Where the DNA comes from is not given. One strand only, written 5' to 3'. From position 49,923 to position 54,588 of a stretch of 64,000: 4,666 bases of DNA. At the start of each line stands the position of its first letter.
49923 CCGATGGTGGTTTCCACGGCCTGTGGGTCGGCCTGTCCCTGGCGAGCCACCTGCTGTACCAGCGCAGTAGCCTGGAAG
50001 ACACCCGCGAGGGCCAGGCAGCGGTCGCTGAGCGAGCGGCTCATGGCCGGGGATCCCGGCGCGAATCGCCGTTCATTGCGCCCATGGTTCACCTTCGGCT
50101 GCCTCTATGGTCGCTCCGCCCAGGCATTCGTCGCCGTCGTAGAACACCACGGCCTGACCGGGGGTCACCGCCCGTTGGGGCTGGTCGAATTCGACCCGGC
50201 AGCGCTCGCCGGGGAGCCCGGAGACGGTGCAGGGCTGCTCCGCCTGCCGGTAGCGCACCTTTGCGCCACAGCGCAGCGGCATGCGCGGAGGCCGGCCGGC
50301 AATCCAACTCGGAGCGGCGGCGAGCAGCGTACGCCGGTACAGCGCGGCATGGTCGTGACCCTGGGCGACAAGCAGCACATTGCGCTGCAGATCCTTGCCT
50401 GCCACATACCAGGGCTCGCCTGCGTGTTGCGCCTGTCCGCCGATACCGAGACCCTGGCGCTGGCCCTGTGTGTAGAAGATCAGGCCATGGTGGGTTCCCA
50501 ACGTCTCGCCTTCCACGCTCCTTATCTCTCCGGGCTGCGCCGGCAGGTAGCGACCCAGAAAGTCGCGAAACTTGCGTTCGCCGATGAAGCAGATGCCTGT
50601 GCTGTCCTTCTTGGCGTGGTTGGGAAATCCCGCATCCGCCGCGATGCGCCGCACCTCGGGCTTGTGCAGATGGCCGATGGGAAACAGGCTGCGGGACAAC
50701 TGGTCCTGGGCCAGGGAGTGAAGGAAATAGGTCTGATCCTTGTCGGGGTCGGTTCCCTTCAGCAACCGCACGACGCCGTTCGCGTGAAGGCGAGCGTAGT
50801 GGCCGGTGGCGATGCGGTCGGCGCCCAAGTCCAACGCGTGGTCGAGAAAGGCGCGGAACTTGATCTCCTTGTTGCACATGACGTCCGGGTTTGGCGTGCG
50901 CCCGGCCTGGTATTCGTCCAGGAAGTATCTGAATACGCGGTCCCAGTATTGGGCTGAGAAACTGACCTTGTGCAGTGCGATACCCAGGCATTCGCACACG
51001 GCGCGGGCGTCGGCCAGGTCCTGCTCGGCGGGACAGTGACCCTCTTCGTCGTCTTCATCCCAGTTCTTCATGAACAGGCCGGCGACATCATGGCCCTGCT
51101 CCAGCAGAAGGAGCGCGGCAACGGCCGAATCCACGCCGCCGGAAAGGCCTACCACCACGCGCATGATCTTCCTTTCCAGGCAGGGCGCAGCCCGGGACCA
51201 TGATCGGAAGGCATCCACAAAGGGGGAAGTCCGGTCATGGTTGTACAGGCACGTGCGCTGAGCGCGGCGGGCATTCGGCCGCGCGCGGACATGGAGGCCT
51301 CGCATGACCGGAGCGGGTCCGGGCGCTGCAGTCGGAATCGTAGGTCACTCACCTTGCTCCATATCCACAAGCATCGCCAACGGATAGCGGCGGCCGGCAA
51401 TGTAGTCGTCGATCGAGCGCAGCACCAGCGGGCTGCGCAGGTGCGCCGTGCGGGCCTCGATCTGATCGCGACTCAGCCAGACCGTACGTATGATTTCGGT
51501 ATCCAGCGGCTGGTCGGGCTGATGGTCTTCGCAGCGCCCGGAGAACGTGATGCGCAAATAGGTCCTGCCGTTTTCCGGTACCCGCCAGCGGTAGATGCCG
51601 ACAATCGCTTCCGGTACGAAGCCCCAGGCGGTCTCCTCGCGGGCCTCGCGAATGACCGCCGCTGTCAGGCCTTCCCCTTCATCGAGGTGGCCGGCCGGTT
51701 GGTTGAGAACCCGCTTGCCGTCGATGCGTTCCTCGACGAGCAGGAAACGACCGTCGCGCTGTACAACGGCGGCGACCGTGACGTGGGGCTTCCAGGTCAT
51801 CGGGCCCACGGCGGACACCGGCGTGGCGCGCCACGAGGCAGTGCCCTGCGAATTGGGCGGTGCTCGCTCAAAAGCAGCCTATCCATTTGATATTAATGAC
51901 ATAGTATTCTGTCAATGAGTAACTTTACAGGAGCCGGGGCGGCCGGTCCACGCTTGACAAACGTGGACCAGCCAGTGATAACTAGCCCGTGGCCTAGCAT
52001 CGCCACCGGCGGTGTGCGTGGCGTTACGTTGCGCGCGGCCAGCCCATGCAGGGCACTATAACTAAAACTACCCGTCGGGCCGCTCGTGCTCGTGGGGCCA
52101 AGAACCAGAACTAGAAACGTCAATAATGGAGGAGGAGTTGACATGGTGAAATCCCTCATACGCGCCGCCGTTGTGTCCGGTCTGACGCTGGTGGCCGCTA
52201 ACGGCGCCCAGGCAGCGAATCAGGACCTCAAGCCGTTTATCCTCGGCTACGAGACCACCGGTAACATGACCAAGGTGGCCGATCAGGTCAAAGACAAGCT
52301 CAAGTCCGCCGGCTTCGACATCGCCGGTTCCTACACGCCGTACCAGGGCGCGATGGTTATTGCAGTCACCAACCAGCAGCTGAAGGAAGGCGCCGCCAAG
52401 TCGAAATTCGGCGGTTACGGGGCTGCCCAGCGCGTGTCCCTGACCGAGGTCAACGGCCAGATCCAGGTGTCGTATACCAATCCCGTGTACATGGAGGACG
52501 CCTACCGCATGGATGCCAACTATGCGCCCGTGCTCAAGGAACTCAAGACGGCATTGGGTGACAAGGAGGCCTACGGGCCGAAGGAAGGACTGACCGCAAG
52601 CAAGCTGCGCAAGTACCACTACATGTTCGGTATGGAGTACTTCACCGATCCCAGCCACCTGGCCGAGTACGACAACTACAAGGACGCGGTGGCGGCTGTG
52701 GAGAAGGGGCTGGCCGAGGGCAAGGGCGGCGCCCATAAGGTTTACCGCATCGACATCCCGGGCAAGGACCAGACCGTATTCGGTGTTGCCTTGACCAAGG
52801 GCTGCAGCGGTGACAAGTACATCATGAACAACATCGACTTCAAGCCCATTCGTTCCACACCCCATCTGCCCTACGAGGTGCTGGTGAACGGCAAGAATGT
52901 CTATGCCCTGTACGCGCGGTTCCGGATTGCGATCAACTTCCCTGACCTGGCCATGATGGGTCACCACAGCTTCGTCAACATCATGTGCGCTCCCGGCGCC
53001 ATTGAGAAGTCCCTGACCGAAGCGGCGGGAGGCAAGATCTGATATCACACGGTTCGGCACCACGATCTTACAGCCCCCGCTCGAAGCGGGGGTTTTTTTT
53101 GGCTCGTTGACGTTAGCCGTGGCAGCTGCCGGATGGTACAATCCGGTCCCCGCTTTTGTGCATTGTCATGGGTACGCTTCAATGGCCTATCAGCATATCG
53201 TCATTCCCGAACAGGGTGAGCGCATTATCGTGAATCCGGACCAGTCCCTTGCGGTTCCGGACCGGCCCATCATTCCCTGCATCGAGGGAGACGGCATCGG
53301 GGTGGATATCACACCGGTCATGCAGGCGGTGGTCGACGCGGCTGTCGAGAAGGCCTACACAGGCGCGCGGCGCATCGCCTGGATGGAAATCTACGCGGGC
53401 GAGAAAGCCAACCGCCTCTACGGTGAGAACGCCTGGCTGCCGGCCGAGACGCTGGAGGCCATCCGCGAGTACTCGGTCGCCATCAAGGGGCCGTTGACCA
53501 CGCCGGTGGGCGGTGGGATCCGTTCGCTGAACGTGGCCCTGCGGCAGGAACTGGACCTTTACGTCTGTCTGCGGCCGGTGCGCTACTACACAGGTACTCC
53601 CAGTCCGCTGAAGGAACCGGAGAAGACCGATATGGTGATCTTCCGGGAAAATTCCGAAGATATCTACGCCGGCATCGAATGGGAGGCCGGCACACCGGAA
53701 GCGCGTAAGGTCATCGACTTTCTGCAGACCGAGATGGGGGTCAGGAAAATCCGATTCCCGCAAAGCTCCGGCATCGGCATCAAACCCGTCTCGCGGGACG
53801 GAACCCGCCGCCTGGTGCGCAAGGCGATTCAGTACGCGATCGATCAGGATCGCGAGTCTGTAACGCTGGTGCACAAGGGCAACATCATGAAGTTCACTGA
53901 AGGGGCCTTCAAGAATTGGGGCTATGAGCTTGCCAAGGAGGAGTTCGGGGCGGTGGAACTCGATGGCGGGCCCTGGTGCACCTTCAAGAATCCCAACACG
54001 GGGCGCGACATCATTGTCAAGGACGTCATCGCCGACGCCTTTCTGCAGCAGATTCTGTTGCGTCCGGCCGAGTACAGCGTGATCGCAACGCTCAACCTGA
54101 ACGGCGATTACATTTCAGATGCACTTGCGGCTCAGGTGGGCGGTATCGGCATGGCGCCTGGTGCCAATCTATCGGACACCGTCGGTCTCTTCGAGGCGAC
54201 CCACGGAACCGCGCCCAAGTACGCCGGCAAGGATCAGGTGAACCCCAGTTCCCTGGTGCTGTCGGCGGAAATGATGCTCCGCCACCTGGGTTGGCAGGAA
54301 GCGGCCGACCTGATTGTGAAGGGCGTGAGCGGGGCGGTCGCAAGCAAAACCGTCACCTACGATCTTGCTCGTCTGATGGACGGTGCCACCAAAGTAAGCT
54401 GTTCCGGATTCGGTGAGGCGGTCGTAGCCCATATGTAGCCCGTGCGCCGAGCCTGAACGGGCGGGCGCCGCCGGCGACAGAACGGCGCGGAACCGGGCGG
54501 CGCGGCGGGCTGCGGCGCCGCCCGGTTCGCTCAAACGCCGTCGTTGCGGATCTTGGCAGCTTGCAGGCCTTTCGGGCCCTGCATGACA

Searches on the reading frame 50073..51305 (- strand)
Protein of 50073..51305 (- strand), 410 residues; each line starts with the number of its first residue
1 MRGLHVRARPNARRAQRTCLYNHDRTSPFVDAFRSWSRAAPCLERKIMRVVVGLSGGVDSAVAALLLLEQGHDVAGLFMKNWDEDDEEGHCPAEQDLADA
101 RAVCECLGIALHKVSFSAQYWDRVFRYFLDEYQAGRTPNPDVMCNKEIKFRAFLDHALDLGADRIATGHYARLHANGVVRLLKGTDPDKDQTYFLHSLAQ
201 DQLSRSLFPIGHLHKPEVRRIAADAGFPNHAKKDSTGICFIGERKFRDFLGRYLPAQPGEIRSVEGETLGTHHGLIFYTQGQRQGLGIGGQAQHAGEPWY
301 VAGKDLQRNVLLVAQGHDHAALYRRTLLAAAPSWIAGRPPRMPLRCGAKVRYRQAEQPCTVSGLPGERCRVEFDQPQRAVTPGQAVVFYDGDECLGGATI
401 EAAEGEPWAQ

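Call 67: search_protein_families(library=pfam, proteins=[window:50073-51305:-], max_evalue=0.00001)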
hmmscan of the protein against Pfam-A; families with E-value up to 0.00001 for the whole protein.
window:50073-51305:- (410 aa): 4 families
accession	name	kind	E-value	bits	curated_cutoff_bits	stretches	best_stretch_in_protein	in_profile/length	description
PF03054.22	tRNA_Me_trans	-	9.7e-81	270.7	20.6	1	48-242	1-201/202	tRNA methyl transferase HUP domain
PF20258.4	tRNA_Me_trans_C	-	1.6e-25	89.6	20.6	1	325-400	2-77/77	Aminomethyltransferase beta-barrel domain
PF20259.3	tRNA_Me_trans_M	-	1.1e-21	76.5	27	1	247-315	1-66/66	tRNA methyl transferase PRC-barrel domain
PF02540.23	NAD_synthase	-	8.1e-08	32.1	21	1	46-118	17-83/242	NAD synthase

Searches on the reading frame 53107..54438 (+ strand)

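Call 67: search_protein_families(library=pfam, proteins=[window:53107-54438:+], max_evalue=0.00001)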
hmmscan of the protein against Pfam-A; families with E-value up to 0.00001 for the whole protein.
window:53107-54438:+ (443 aa): 1 family
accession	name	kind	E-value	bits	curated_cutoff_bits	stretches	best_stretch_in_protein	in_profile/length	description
PF00180.25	Iso_dh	-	7e-92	308.8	27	1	56-439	2-348/348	Isocitrate/isopropylmalate dehydrogenase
